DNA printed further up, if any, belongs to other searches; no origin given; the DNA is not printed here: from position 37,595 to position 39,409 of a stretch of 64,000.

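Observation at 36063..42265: Peptide-type ABC importer operon lacking ATPase genes, with a signal-anchored beta-CASP MBL nuclease inserted between the binding protein and the permeases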

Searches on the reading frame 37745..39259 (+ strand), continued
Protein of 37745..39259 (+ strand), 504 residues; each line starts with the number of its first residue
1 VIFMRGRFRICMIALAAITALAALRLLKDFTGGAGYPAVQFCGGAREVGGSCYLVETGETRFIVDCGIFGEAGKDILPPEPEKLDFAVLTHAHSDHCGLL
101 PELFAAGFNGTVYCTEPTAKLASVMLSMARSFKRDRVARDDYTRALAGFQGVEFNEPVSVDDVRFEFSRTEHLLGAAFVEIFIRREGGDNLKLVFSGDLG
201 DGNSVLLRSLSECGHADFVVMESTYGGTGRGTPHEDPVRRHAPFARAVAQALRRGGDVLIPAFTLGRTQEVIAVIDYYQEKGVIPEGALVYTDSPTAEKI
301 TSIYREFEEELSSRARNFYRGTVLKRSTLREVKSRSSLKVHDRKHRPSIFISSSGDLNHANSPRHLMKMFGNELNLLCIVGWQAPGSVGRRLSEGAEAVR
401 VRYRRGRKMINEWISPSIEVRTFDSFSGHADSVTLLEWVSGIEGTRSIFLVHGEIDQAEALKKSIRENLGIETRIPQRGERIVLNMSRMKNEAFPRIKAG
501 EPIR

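Call 21: find_encoding_contigs(protein=P0108, flank=7000, max_places=1)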
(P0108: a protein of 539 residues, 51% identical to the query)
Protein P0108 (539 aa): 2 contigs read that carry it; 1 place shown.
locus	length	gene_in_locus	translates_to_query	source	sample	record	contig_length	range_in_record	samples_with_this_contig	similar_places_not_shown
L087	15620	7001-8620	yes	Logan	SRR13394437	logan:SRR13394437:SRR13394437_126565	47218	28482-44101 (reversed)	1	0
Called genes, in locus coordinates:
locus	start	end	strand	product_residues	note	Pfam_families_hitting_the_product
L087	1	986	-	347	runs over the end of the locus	PF13349:DUF4097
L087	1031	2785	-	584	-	PF05960:DUF885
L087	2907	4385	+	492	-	PF05140:ResB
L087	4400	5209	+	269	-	PF01578:Cytochrom_C_asm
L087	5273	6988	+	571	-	PF00496:SBP_bac_5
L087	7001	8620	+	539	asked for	PF00753:Lactamase_B, PF12706:Lactamase_B_2 (weak), PF10996:Beta-Casp, PF07521:RMMBL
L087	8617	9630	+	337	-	PF19300:BPD_transp_1_N, PF00528:BPD_transp_1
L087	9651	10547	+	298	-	PF12911:OppC_N (weak), PF00528:BPD_transp_1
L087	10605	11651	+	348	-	PF02568:ThiI (weak), PF18297:NFACT-R_2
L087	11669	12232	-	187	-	PF00293:NUDIX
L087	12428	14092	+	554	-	PF02554:CstA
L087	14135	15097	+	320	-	PF00294:PfkB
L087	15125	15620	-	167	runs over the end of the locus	PF00149:Metallophos (faint), PF12850:Metallophos_2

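Call 22: find_encoding_contigs(protein=P0087, flank=7000, max_places=1)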
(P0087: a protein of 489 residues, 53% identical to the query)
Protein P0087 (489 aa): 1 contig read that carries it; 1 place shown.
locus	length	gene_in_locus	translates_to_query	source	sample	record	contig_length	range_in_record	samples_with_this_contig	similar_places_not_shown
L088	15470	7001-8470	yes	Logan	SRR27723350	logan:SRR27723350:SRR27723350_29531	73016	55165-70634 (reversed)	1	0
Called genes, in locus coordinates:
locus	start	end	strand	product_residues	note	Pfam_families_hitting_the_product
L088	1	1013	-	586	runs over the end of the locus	PF05960:DUF885 (faint)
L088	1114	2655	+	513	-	PF05140:ResB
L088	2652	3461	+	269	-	PF01578:Cytochrom_C_asm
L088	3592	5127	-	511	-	PF13860:FlgD_ig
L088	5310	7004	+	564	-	PF00496:SBP_bac_5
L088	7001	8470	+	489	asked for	PF00753:Lactamase_B, PF23023:Anti-Pycsar_Apyc1 (weak), PF10996:Beta-Casp, PF07521:RMMBL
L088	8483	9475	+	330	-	PF19300:BPD_transp_1_N, PF00528:BPD_transp_1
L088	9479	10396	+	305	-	PF00528:BPD_transp_1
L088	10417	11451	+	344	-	PF02568:ThiI, PF03054:tRNA_Me_trans, PF18297:NFACT-R_2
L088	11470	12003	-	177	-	PF00293:NUDIX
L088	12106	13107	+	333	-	PF00294:PfkB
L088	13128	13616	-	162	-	PF00149:Metallophos, PF12850:Metallophos_2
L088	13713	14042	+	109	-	PF03091:CutA1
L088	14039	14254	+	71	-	-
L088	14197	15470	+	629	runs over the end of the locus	PF00535:Glycos_transf_2, PF13432:TPR_16 (weak), PF13424:TPR_12 (weak), PF07719:TPR_2 (weak), PF14559:TPR_19 (weak), PF00515:TPR_1 (weak), PF07719:TPR_2 (weak), PF13432:TPR_16 (weak), +10 more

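Call 23: find_encoding_contigs(protein=P0048, flank=7000, max_places=1)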
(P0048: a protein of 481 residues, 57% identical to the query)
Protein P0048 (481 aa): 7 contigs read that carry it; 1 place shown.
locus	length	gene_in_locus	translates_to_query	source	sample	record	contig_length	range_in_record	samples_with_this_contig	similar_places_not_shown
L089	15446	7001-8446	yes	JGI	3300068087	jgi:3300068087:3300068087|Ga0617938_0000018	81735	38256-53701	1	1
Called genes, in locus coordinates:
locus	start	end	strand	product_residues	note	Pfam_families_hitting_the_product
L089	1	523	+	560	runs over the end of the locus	PF07969:Amidohydro_3, PF01979:Amidohydro_1 (weak)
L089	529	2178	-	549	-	PF05960:DUF885 (weak)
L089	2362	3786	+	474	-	PF05140:ResB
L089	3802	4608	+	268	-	PF01578:Cytochrom_C_asm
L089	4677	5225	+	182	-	PF00881:Nitroreductase (weak)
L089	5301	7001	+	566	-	PF00496:SBP_bac_5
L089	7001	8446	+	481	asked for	PF13483:Lactamase_B_3 (faint), PF00753:Lactamase_B, PF23023:Anti-Pycsar_Apyc1 (weak), PF12706:Lactamase_B_2, PF10996:Beta-Casp, PF07521:RMMBL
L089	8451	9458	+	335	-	PF19300:BPD_transp_1_N, PF00528:BPD_transp_1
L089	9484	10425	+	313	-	PF12911:OppC_N (weak), PF00528:BPD_transp_1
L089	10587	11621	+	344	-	PF02568:ThiI (faint), PF03054:tRNA_Me_trans, PF18297:NFACT-R_2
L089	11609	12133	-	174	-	PF00293:NUDIX, PF14815:NUDIX_4 (weak)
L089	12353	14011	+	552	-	PF02554:CstA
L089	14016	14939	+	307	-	PF00294:PfkB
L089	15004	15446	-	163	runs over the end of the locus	PF00149:Metallophos, PF12850:Metallophos_2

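Call 24: find_encoding_contigs(protein=P0024, flank=7000, max_places=1)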
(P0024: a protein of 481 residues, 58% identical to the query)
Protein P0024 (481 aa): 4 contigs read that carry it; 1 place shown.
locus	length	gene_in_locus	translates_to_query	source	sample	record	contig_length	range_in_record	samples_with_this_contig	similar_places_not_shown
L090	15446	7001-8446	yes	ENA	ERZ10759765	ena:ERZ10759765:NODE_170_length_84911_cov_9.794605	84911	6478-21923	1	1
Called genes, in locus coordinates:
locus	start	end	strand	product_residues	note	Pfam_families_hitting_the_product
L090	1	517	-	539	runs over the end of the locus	-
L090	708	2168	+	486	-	PF05140:ResB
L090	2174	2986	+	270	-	PF01578:Cytochrom_C_asm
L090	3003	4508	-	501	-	PF13860:FlgD_ig, PF18962:Por_Secre_tail (faint)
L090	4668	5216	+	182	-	PF00881:Nitroreductase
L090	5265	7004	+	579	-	PF00496:SBP_bac_5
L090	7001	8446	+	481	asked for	PF00753:Lactamase_B, PF12706:Lactamase_B_2 (weak), PF10996:Beta-Casp, PF07521:RMMBL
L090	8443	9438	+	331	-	PF19300:BPD_transp_1_N, PF00528:BPD_transp_1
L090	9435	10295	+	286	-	PF00528:BPD_transp_1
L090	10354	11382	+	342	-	PF02568:ThiI (weak), PF18297:NFACT-R_2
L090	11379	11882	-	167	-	PF14815:NUDIX_4 (faint), PF00293:NUDIX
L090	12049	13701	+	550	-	PF02554:CstA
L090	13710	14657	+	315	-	PF00294:PfkB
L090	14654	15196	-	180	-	PF00149:Metallophos (weak), PF12850:Metallophos_2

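Call 26: search_protein_families(library=ncbifam, proteins=[window:37754-39256:+], max_evalue=0.00001)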
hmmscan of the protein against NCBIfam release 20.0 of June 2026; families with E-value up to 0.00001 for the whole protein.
window:37754-39256:+ (501 aa): 3 families
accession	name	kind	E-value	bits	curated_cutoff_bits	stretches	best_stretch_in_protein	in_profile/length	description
NF045584.1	cas14_MBL_CASP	equivalog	1.1e-76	258.6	800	1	36-477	3-436/612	type VII CRISPR-associated protein Cas14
TIGR03675.1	arCOG00543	equivalog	8.2e-75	252.3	580.2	1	30-480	171-629/631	beta-CASP ribonuclease aCPSF1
TIGR04122.1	Xnuc_lig_assoc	equivalog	2.3e-10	39.8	325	1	63-287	7-197/326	ligase-associated DNA damage response exonuclease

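Call 38: search_protein_representatives(protein=window:37754-39256:+)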
Query: 501 residues. Proteins with E-value up to 0.001 (for the whole library): 10203; up to 1e-10: 5017; up to 1e-30: 1015. The best 150 are listed.
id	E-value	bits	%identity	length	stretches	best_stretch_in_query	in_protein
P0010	5.0e-170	582.7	56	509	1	9-485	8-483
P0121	1.5e-115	403.0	57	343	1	144-481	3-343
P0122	6.4e-90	318.5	39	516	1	16-478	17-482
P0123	3.6e-88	312.7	40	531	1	25-478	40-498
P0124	2.8e-78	280.1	38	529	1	31-483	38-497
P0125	8.6e-78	278.5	51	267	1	218-479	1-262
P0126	2.5e-77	277.0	35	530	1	29-482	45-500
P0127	3.8e-77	276.3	36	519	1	31-499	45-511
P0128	2.2e-71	257.3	36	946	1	33-483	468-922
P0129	2.7e-71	257.0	61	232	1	23-229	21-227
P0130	7.5e-70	252.3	37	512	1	27-479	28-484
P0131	4.6e-68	246.4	34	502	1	27-483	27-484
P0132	7.7e-64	232.5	36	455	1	37-476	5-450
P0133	3.6e-63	230.2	38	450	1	38-479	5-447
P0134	9.9e-63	228.8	35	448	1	37-481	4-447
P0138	1.2e-60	221.9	33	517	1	30-473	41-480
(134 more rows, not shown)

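Call 42: find_homologous_proteins(query=A2, max_evalue=1e-20)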
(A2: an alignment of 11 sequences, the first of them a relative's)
Query A2 (11 sequences) (519 aa, profile of the alignment): 7871 proteins with E <= 1e-20 among 8000 candidates; the best 120 are listed.
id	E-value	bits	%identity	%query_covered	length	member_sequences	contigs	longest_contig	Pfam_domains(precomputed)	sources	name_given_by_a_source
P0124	3.5e-213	727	36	87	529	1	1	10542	PF12706.14,PF16661.12,PF23023.2,PF07521.18,PF10996.15,PF00753.34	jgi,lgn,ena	-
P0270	5.2e-191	653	39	85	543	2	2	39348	PF12706.14,PF07521.18,PF10996.15,PF00753.34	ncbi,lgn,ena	-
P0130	1.1e-190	652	44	91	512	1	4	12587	PF12706.14,PF23023.2,PF07521.18,PF10996.15,PF00753.34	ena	-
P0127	4.1e-187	641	100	100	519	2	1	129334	PF12706.14,PF07521.18,PF10996.15,PF00753.34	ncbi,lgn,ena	-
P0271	2.5e-181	621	37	89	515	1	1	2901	PF16661.12,PF07521.18,PF10996.15,PF00753.34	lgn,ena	-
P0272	2.8e-179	615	38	89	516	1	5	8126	PF12706.14,PF16661.12,PF07521.18,PF10996.15,PF00753.34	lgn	-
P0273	9.7e-179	613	38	91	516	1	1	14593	PF16661.12,PF07521.18,PF10996.15,PF00753.34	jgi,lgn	-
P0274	9.8e-179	613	35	91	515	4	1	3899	PF12706.14,PF16661.12,PF07521.18,PF10996.15,PF00753.34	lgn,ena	-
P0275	1.5e-177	609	38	85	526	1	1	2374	PF16661.12,PF23023.2,PF07521.18,PF10996.15,PF00753.34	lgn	-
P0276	2.3e-177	608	37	87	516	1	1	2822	PF16661.12,PF07521.18,PF10996.15,PF00753.34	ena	-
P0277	2.3e-176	605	35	87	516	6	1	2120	PF16661.12,PF07521.18,PF10996.15,PF00753.34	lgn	-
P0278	2.5e-176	605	36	93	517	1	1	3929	PF12706.14,PF16661.12,PF07521.18,PF10996.15,PF00753.34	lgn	-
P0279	8.4e-176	603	52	97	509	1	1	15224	PF12706.14,PF07521.18,PF10996.15,PF00753.34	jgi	jgi:metallo-beta-lactamase family protein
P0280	8.2e-175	600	78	97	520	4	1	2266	PF12706.14,PF07521.18,PF10996.15,PF00753.34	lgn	-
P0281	9.9e-175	600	63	97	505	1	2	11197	PF12706.14,PF16661.12,PF07521.18,PF10996.15,PF00753.34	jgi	-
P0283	7.0e-173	594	66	97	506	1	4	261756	PF12706.14,PF16661.12,PF07521.18,PF10996.15,PF00753.34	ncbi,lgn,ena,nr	ncbi:MAG TPA: MBL fold metallo-hydrolase [Pirellulaceae bacterium]|nr:MBL fold metallo-hydrolase [Pi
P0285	1.7e-171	589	55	97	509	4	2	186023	PF12706.14,PF23023.2,PF07521.18,PF10996.15,PF00753.34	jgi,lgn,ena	-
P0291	1.8e-169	582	52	97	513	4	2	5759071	PF12706.14,PF16661.12,PF23023.2,PF07521.18,PF10996.15,PF00753.34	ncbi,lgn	ncbi:MAG: MBL fold metallo-hydrolase [Gemmatales bacterium]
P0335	1.8e-162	559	51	97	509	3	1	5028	PF12706.14,PF10518.15,PF07521.18,PF10996.15,PF00753.34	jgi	jgi:metallo-beta-lactamase family protein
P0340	5.0e-162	558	50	96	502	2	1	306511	PF12706.14,PF23023.2,PF07521.18,PF10996.15,PF00753.34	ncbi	-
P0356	4.0e-158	545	51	88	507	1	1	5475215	PF12706.14,PF07521.18,PF10996.15,PF00753.34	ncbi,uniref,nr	ncbi:MBL fold metallo-hydrolase [Alienimonas californiensis]|uniref:Ribonuclease n=1 Tax=Alienimonas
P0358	4.0e-155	535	32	91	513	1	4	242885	PF12706.14,PF16661.12,PF23023.2,PF07521.18,PF10996.15,PF00753.34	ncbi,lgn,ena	-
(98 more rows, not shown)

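Call 44: find_encoding_contigs(protein=P0356, flank=7000, max_places=1)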
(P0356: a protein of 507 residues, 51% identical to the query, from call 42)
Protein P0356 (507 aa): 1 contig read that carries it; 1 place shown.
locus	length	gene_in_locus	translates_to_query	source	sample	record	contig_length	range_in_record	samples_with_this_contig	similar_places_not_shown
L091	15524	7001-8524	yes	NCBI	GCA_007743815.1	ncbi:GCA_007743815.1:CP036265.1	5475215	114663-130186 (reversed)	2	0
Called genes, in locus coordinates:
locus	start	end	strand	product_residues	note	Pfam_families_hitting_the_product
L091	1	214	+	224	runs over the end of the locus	PF02589:LUD_dom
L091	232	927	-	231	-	PF00520:Ion_trans (weak), PF07885:Ion_trans_2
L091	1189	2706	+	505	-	PF08323:Glyco_transf_5, PF13439:Glyco_transf_4 (faint), PF20706:GT4-conflict (faint), PF13579:Glyco_trans_4_4, PF00534:Glycos_transf_1, PF13692:Glyco_trans_1_4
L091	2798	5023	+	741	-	PF03065:Glyco_hydro_57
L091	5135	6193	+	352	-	PF01087:GalP_UDP_transf, PF16268:DUF4921, PF16285:DUF4931_N (weak), PF02744:GalP_UDP_tr_C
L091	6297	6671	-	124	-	-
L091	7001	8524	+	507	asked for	PF00753:Lactamase_B, PF12706:Lactamase_B_2 (weak), PF10996:Beta-Casp, PF07521:RMMBL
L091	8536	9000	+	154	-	-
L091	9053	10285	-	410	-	PF01546:Peptidase_M20, PF07687:M20_dimer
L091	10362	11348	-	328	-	PF02653:BPD_transp_2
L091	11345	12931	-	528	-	PF00005:ABC_tran, PF13304:AAA_21 (faint), PF00005:ABC_tran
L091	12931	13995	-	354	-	PF00532:Peripla_BP_1, PF13407:Peripla_BP_4, PF13377:Peripla_BP_3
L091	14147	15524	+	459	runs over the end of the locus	PF07690:MFS_1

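Call 45: find_encoding_contigs(protein=P0273, flank=7000, max_places=1)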
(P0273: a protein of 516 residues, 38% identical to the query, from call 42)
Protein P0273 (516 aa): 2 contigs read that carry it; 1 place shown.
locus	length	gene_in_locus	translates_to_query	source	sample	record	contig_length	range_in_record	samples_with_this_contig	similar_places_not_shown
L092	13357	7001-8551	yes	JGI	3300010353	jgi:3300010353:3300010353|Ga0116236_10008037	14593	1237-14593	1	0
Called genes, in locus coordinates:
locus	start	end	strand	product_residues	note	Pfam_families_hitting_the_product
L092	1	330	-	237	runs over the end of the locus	-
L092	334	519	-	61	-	PF06794:UPF0270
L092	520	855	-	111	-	-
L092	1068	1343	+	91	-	-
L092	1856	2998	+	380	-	-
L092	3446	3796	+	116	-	PF27806:HxsD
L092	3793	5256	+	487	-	PF13353:Fer4_12 (faint), PF04055:Radical_SAM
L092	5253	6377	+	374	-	PF04055:Radical_SAM (weak)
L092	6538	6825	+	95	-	-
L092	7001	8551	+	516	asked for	PF00753:Lactamase_B, PF16661:Lactamase_B_6, PF10996:Beta-Casp, PF07521:RMMBL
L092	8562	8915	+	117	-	-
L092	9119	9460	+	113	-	-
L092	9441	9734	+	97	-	PF20619:DUF6804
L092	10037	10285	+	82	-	-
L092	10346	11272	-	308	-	-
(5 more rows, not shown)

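Call 46: find_encoding_contigs(protein=P0358, flank=7000, max_places=1)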
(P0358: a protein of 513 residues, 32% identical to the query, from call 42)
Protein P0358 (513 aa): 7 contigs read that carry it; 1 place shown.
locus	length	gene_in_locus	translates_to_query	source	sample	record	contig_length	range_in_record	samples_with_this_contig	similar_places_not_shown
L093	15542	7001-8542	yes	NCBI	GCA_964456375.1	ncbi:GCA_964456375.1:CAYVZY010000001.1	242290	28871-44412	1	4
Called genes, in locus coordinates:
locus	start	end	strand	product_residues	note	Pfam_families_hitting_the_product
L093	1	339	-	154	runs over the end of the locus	PF00583:Acetyltransf_1, PF13673:Acetyltransf_10, PF13508:Acetyltransf_7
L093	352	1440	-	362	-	PF13174:TPR_6 (faint), PF13424:TPR_12 (weak), PF01476:LysM, PF03734:YkuD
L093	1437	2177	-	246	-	PF01066:CDP-OH_P_transf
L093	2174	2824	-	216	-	PF02666:PS_Dcarbxylase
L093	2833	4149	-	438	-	PF02470:MlaD, PF28544:Helical_needle, PF27164:Aq_493_lipo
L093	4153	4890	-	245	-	PF00005:ABC_tran, PF13304:AAA_21 (weak)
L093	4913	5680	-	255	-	PF02405:MlaE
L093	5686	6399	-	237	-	PF03548:LolA (weak)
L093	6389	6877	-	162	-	-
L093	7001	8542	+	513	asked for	PF23023:Anti-Pycsar_Apyc1, PF00753:Lactamase_B, PF16661:Lactamase_B_6 (weak), PF12706:Lactamase_B_2, PF10996:Beta-Casp, PF07521:RMMBL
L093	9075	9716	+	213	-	PF01865:PhoU_div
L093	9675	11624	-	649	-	PF07719:TPR_2 (faint), PF13431:TPR_17 (faint), PF00515:TPR_1 (faint), PF13174:TPR_6 (faint), PF13176:TPR_7 (faint), PF13424:TPR_12 (faint), PF13432:TPR_16, PF14559:TPR_19 (weak), +1 more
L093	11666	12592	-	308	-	PF01370:Epimerase, PF02719:Polysacc_synt_2 (weak), PF04321:RmlD_sub_bind, PF16363:GDP_Man_Dehyd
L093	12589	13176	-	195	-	PF01558:POR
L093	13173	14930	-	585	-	PF01855:POR_N, PF12837:Fer4_6 (faint), PF02775:TPP_enzyme_C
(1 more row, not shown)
